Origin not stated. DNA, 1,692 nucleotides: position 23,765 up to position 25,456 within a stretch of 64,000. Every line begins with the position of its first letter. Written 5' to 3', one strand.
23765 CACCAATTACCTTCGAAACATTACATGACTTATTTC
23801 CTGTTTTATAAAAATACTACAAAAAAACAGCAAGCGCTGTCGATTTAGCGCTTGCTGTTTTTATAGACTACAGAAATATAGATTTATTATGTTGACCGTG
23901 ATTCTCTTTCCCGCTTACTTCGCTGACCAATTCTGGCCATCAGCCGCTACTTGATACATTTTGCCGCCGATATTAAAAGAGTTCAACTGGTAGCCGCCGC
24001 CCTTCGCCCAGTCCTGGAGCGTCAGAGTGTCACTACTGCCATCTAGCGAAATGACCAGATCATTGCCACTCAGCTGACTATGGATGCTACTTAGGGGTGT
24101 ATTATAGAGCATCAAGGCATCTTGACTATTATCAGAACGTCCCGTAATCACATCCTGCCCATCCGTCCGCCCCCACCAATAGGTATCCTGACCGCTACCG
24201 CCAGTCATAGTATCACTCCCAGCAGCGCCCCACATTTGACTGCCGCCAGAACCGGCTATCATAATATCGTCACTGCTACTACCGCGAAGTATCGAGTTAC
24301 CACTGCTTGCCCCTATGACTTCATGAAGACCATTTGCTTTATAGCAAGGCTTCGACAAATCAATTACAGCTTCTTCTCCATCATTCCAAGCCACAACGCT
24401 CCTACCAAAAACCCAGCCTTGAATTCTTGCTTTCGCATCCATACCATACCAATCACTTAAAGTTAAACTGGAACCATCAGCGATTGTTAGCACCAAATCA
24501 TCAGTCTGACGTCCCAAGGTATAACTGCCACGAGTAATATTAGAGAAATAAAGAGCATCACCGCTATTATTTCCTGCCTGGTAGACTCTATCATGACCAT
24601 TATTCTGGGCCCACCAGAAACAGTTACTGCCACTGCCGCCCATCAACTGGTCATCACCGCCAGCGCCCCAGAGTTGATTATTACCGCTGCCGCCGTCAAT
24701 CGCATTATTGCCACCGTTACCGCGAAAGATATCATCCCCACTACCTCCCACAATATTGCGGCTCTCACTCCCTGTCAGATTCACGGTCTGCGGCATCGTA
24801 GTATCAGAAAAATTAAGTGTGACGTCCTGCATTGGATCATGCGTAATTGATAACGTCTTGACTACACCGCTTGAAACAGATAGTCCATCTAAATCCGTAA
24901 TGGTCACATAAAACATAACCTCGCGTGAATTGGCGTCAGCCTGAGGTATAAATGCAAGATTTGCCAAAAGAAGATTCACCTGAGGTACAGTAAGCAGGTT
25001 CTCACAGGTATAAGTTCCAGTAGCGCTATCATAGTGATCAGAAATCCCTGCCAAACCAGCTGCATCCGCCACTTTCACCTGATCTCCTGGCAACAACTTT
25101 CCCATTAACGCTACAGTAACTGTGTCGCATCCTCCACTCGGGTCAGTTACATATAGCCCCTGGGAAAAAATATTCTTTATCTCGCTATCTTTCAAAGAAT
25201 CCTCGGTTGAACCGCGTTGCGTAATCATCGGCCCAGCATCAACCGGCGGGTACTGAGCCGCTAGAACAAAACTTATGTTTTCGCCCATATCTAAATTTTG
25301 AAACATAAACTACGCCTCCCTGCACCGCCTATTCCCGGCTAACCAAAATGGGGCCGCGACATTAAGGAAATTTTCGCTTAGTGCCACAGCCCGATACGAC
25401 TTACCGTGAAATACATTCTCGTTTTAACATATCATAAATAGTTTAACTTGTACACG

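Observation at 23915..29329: Tandem RTX adhesin genes sharing a ~1 kb near-identical 3' module (possible gene-conversion cassette)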

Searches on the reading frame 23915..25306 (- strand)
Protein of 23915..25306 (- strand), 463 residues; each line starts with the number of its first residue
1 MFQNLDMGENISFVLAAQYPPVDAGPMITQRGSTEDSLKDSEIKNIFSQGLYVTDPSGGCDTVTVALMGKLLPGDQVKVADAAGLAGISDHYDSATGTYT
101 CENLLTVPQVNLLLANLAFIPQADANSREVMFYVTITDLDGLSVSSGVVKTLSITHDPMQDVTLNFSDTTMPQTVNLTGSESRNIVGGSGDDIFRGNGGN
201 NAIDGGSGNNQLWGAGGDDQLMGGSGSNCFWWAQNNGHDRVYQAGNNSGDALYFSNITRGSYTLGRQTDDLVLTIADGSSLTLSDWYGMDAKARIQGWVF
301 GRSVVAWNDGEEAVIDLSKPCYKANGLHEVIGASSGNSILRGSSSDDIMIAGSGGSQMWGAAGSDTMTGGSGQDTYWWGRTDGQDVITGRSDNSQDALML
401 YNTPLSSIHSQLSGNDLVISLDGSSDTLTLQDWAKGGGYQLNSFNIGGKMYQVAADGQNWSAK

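Call 7: search_protein_families(library=pfam, proteins=[window:23915-25306:-], max_evalue=0.01)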
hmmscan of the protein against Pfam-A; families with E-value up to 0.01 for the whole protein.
window:23915-25306:- (463 aa): 2 families
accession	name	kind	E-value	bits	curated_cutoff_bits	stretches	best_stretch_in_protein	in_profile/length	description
PF00353.25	HemolysinCabind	-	3.2e-11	43.4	23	3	196-228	2-34/36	RTX calcium-binding nonapeptide repeat (4 copies)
PF06594.17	HCBP_related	-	1.2e-07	32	21.4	1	416-444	1-30/42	Haemolysin-type calcium binding protein related domain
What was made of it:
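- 23915..25306 (-): Gene S, the short RTX protein (463 aa). RBS GGGAGG lies at 25315-25320. Pfam HemolysinCabind 43.4 bits and HCBP_related 32 bits (call 7).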

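Call 11: search_protein_families(library=ncbifam, proteins=[window:23915-25306:-], max_evalue=0.01)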
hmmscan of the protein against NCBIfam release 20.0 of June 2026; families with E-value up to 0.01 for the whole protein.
window:23915-25306:- (463 aa): 8 families
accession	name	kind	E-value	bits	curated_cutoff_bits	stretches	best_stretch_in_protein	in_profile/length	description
NF033943.0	RTX_toxin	subfamily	1.1e-23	83.4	1000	2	185-290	754-860/930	RTX family hemolysin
NF046115.1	Ca_rpt_SMc04171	equivalog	2.2e-16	60.1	625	2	133-261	397-524/574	SMc04171 family calcium-binding repeat protein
NF035945.1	Zn_serralysin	subfamily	3e-15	56.4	500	2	183-235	320-372/462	serralysin family metalloprotease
NF053766.1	ZapA_metallo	exception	8.7e-13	48.1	940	2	183-236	331-384/483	ZapA family metalloprotease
NF052454.1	BtaGlycanEglC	equivalog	2e-12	46.8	700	2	193-286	102-198/459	endo-1,3-1,4-beta-glycanase EglC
NF050046.1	PueAB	exception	2.5e-10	39.4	670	1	185-428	372-600/616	polyurethane esterase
NF033203.1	entero_EhxA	exception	4.8e-09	34.9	2000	2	178-279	769-879/997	enterohemolysin EhxA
NF033677.1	biofilm_BapA_N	domain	0.0084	15.9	35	0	266-287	42-63/64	BapA prefix-like domain-containing protein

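Call 13: find_homologous_proteins(query=window:23915-25306:-)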
Query window:23915-25306:- (463 aa): 148 proteins with E <= 0.001 among 8000 candidates; the best 120 are listed.
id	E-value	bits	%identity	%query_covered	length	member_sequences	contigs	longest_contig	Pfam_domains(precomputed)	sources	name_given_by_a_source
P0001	0.0e+0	1035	100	100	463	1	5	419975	PF06594.18,PF00353.26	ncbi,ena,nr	ncbi:MAG: calcium-binding protein [Sporomusaceae bacterium]|nr:calcium-binding protein [Sporomusacea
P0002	2.9e-174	598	65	53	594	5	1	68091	PF06594.18,PF22783.2,PF00353.26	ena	-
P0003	1.2e-90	323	42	59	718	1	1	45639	PF22783.2,PF00353.26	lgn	-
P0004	2.9e-35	140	32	47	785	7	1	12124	PF06594.18,PF22783.2,PF00353.26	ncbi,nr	ncbi:MAG TPA: hypothetical protein DEA44_06620, partial [Firmicutes bacterium]|nr:hypothetical prote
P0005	9.2e-29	119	30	55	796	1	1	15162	PF06594.18,PF00353.26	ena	-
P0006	4.9e-28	116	29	62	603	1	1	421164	PF06594.18,PF22783.2,PF00353.26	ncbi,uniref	ncbi:calcium-binding protein, partial [Leisingera sp. SS27]|uniref:calcium-binding protein n=1 Tax=L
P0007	2.2e-27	114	28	58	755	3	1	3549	PF06594.18,PF00353.26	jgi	jgi:Ca2+-binding RTX toxin-like protein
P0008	7.7e-27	112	31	44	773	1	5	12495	PF00353.26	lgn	-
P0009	3.4e-21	94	26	53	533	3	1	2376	PF06594.18,PF00353.26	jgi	jgi:Ca2+-binding RTX toxin-like protein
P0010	2.8e-20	91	30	44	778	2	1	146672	PF00353.26,PF11305.14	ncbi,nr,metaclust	ncbi:hypothetical protein ASF58_20845 [Methylobacterium sp. Leaf125]|nr:hypothetical protein ASF58_2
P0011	1.5e-19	88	26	46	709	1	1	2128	PF00353.26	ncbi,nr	ncbi:MAG: RTX toxin, partial [Anaerolineae bacterium]|nr:RTX toxin [Anaerolineae bacterium]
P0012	7.7e-19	86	30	42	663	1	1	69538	PF00353.26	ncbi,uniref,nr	ncbi:hypothetical protein H6F67_08315 [Microcoleus sp. FACHB-1515]|uniref:beta strand repeat-contain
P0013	1.2e-17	82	30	44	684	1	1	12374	PF08548.18,PF00353.26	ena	-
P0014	1.7e-17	82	27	62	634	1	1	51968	PF06594.18,PF00353.26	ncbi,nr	ncbi:MAG: hypothetical protein HYV93_25265, partial [Candidatus Rokubacteria bacterium]|nr:hypotheti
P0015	5.0e-17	80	27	43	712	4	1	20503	PF00353.26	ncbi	-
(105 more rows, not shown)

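Call 14: find_encoding_contigs(protein=P0001, flank=10000, max_places=10)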
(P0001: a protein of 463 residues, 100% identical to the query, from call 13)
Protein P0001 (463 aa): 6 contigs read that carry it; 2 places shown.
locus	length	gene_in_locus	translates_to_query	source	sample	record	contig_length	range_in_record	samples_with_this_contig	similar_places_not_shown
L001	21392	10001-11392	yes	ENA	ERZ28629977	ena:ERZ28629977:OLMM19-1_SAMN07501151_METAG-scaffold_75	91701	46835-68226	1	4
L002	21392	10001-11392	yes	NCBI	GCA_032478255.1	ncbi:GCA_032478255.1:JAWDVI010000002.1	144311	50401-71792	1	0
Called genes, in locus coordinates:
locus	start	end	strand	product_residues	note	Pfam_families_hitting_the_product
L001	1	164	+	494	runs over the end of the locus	PF00515:TPR_1 (faint), PF07719:TPR_2 (faint), PF13181:TPR_8 (faint), PF13371:TPR_9 (faint), PF13414:TPR_11 (weak), PF13432:TPR_16 (weak), PF22860:DUF7017, PF23914:TPR_CcmH_CycH (weak), +7 more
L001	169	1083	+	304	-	PF00535:Glycos_transf_2, PF13641:Glyco_tranf_2_3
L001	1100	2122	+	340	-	-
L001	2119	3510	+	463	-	PF00483:NTP_transferase, PF12804:NTP_transf_3 (weak), PF22640:ManC_GMP_beta-helix, PF01050:MannoseP_isomer, PF07883:Cupin_2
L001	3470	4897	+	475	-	PF02878:PGM_PMM_I, PF02879:PGM_PMM_II, PF02880:PGM_PMM_III, PF00408:PGM_PMM_IV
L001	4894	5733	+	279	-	-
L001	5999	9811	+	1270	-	PF00353:HemolysinCabind (weak), PF06594:HCBP_related (faint)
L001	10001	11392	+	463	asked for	PF00353:HemolysinCabind (weak), PF06594:HCBP_related (faint)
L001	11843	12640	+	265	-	PF03618:Kinase-PPPase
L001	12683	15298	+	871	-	PF01326:PPDK_N, PF00391:PEP-utilizers, PF02896:PEP-utilizers_C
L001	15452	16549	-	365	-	-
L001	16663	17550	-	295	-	PF03783:CsgG, PF16539:FlgT_M (weak), PF13036:LpoB, PF16538:FlgT_C (faint)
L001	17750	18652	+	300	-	PF00483:NTP_transferase, PF12804:NTP_transf_3 (weak)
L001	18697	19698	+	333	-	PF01073:3Beta_HSD, PF01370:Epimerase, PF02719:Polysacc_synt_2, PF04321:RmlD_sub_bind, PF05368:NmrA (weak), PF07993:NAD_binding_4, PF13460:NAD_binding_10, PF16363:GDP_Man_Dehyd, +1 more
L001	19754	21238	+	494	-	PF00342:PGI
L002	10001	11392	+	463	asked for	PF00353:HemolysinCabind (weak), PF06594:HCBP_related (faint)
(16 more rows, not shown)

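Call 15: find_encoding_contigs(protein=P0002, flank=10000, max_places=6)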
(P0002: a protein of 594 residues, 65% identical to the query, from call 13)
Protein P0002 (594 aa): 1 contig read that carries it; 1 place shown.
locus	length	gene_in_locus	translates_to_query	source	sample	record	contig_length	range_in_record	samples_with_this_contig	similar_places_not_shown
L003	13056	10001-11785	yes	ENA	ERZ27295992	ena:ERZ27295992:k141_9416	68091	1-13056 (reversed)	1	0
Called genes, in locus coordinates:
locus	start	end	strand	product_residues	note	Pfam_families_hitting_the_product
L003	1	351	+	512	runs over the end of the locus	PF01676:Metalloenzyme, PF06415:iPGM_N, PF00884:Sulfatase, PF01663:Phosphodiest (weak)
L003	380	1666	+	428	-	PF03952:Enolase_N, PF00113:Enolase_C, PF13378:MR_MLE_C (weak)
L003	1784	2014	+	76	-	PF03840:SecG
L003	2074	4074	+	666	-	PF03030:H_PPase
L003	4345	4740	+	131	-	PF13279:4HBT_2 (weak), PF03061:4HBT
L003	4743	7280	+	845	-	PF08206:OB_RNB, PF17849:OB_Dis3 (weak), PF17876:CSD2, PF00773:RNB, PF00575:S1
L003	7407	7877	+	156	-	PF01668:SmpB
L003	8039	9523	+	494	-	-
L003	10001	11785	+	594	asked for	PF00353:HemolysinCabind, PF06594:HCBP_related (faint), PF22783:BapA_N (faint), PF00353:HemolysinCabind (weak)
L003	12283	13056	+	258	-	?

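Call 23: find_encoding_contigs(protein=P0003, flank=10000, max_places=4)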
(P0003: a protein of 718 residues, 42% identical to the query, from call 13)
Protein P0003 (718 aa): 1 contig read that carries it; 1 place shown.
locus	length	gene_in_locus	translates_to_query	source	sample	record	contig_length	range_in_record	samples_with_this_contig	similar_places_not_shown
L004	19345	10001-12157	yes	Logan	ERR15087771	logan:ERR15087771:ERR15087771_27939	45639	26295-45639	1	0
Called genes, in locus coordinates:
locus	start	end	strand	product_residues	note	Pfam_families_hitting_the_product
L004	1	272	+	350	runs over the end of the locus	PF00990:GGDEF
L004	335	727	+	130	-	-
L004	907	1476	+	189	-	PF01965:DJ-1_PfpI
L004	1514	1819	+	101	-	PF20116:DUF6506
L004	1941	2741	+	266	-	PF20240:DUF6597, PF12833:HTH_18, PF00165:HTH_AraC (weak)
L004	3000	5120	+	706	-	PF01553:Acyltransferase, PF00501:AMP-binding, PF13193:AMP-binding_C (faint)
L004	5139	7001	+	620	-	PF00144:Beta-lactamase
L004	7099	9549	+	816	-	PF02743:dCache_1, PF22673:MCP-like_PDC_1 (faint), PF00672:HAMP (weak), PF13426:PAS_9 (weak), PF02518:HATPase_c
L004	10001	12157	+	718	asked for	PF00353:HemolysinCabind (weak), PF22783:BapA_N (faint), PF00353:HemolysinCabind (weak)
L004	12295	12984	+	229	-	PF01980:TrmO_N, PF18389:TrmO_C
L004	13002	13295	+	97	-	PF03795:YCII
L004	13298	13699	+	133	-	PF00903:Glyoxalase, PF13669:Glyoxalase_4 (weak), PF18029:Glyoxalase_6 (weak)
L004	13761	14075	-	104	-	PF12674:Zn_ribbon_2 (weak)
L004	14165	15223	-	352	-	PF00072:Response_reg, PF13487:HD_5, PF01966:HD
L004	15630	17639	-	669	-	PF02743:dCache_1, PF00672:HAMP (weak), PF00015:MCPsignal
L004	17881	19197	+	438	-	PF00989:PAS, PF08448:PAS_4, PF13426:PAS_9, PF00158:Sigma54_activat, PF14532:Sigma54_activ_2, PF07728:AAA_5 (weak), PF25601:AAA_lid_14, PF02954:HTH_8 (weak), +3 more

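Call 40: search_solved_structures(query=window:23915-25306:-, max_evalue=0.01, show_alignments=1)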
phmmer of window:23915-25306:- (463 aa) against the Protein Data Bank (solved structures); distinct sequences matched with E-value up to 0.01: 32.
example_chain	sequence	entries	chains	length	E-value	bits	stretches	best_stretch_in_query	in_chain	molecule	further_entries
7usl_C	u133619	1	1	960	1.2e-22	83.6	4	355-442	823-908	Bifunctional hemolysin-adenylate cyclase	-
6sus_A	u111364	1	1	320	8.1e-14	54.5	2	335-443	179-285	Bifunctional hemolysin/adenylate cyclase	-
5cvw_A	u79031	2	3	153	3.5e-12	49.1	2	330-443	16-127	Bifunctional hemolysin/adenylate cyclase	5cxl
7rah_E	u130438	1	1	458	1.1e-11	47.4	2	180-239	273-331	Bifunctional adenylate cyclase toxin/hemolysin CyaA,Bifunctional adenylate cyclase toxin/h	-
9p0c_A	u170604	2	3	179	1.6e-11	46.9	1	330-443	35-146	Hemolysin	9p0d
2z8z_A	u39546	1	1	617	6.4e-09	38.3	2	326-428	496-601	Lipase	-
9p6c_A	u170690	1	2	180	6.6e-09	38.3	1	180-441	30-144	Hemolysin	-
2z8x_A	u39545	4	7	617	8.1e-09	38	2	326-428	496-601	Lipase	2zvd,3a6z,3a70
2zj7_A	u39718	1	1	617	8.1e-09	38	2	326-428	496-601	Lipase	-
2zj6_A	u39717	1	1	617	1.1e-08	37.6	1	178-428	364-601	Lipase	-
1srp_A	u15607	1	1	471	1.4e-07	33.9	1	178-233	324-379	SERRALYSIN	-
1af0_A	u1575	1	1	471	1.7e-07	33.7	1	178-233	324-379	SERRATIA PROTEASE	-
1sat_A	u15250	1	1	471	1.7e-07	33.6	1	178-233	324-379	SERRATIA PROTEASE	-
4i35_A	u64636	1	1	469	1.9e-07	33.5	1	178-233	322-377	Serralysin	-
5d7w_A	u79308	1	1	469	1.9e-07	33.5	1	178-233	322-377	Serralysin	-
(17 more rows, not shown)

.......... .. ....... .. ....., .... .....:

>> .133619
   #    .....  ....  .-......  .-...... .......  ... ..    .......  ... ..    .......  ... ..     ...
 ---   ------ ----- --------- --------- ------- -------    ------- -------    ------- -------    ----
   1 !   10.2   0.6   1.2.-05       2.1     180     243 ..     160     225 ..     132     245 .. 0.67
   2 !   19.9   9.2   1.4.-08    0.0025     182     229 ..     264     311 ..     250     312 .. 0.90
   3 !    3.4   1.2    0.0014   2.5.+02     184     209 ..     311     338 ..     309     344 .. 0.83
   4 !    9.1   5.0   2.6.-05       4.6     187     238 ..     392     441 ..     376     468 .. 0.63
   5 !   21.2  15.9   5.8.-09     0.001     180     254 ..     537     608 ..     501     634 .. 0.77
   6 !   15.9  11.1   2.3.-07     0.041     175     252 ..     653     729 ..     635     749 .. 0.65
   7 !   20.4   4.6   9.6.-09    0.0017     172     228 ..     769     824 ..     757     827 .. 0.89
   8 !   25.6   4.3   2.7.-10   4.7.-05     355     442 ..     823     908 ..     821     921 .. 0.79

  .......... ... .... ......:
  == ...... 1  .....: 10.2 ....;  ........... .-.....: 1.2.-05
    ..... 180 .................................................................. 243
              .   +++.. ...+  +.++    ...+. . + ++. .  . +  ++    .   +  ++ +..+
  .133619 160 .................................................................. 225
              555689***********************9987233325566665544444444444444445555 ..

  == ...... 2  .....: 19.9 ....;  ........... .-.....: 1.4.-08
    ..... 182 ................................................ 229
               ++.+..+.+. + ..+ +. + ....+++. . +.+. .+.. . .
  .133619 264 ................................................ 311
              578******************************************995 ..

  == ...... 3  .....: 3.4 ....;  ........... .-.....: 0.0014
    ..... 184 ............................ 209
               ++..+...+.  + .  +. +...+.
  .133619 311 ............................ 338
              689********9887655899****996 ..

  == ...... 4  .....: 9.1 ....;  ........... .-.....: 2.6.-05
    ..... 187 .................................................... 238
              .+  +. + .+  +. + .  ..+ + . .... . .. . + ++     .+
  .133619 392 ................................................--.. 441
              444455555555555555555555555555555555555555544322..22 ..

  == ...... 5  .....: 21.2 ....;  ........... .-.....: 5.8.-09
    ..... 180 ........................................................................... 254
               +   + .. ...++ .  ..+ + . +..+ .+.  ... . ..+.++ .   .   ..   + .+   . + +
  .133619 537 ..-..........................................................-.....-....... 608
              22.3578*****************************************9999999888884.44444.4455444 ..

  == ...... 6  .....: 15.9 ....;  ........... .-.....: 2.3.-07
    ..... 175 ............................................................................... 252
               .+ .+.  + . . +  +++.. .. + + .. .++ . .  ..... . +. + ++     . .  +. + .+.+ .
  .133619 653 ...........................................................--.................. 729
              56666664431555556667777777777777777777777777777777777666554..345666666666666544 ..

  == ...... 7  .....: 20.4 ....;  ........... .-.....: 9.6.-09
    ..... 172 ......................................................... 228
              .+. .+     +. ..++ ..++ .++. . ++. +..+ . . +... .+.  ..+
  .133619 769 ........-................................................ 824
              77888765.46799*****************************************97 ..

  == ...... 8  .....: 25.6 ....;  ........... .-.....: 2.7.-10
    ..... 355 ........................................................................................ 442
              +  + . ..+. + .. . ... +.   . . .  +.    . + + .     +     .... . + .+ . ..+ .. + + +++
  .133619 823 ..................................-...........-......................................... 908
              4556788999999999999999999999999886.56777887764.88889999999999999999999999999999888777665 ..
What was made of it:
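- Sequence matches to CyaA RTX block V with its cap (call 40).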

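Call 55: predict_structure(alignment_id=A1)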
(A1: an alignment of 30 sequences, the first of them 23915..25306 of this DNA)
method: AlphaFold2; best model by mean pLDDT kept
length: 463 residues; sequences in the alignment: 30
mean_pLDDT: 87.3   pTM: 0.66
mean pLDDT of the five models: 87.3, 86.3, 84.9, 83.7, 81.7
residues with pLDDT >= 90: 260; 70-90: 166; 50-70: 16; < 50: 21
segments of 3 or more residues with pLDDT < 50: 1-21
pLDDT, mean of each block of 10 residues (from residue 1): 40 41 75 79 81 83 85 84 79 89 86 90 82 90 84 72 87 95 94 96 95 96 94 96 80 92 95 95 93 90 91 93 95 92 97 94 96 94 92 85 94 96 97 82 90 89 83
secondary structure, 60 per line:
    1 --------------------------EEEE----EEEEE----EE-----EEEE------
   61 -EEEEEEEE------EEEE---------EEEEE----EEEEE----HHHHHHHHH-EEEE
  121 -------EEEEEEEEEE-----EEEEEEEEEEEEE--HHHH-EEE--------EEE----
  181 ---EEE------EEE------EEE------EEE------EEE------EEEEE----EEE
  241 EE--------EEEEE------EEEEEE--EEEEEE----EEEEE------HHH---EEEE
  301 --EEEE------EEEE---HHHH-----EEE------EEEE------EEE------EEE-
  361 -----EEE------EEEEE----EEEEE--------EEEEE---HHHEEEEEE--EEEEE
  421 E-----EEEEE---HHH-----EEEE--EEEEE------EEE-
elements in order: E27-30 E35-39 E51-54 E62-69 E76-79 E89-93 E98-102 H107-115 E117-120 E128-137 E143-155 H158-161 E163-165 E174-176 E184-186 E193-195 E202-204 E211-213 E220-222 E229-233 E238-242 E251-255 E262-267 E270-275 E280-284 E297-300 E303-306 E313-316 H320-323 E329-331 E338-341 E348-350 E357-359 E366-368 E375-379 E384-388 E397-401 E408-413 E416-421 E427-431 E443-446 E449-453 E460-462
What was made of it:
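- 23918..24841 (-): Shared export module in S (codons 156-463). Its parts are RTX block 1 (about 24572-24781), cap 1 (about 24332-24571), RTX block 2 (about 24131-24331), and cap 2 plus the C-terminal tail (23918-24130). AF2 model with pLDDT 87 shows two beta-rolls, each followed by a small sheet (call 55).
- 24842..25228 (-): The single beta-sandwich (Ig-like) passenger domain of S (aa 27-155). It is most similar to repeat 4 of L. AF2 gives pLDDT 75-90, all-beta with one helix (call 55).
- On RTX proteins (type I secretion substrates): AF2 pLDDT above 90 over the module (call 55).
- AF2 model with pLDDT 87 (call 55).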
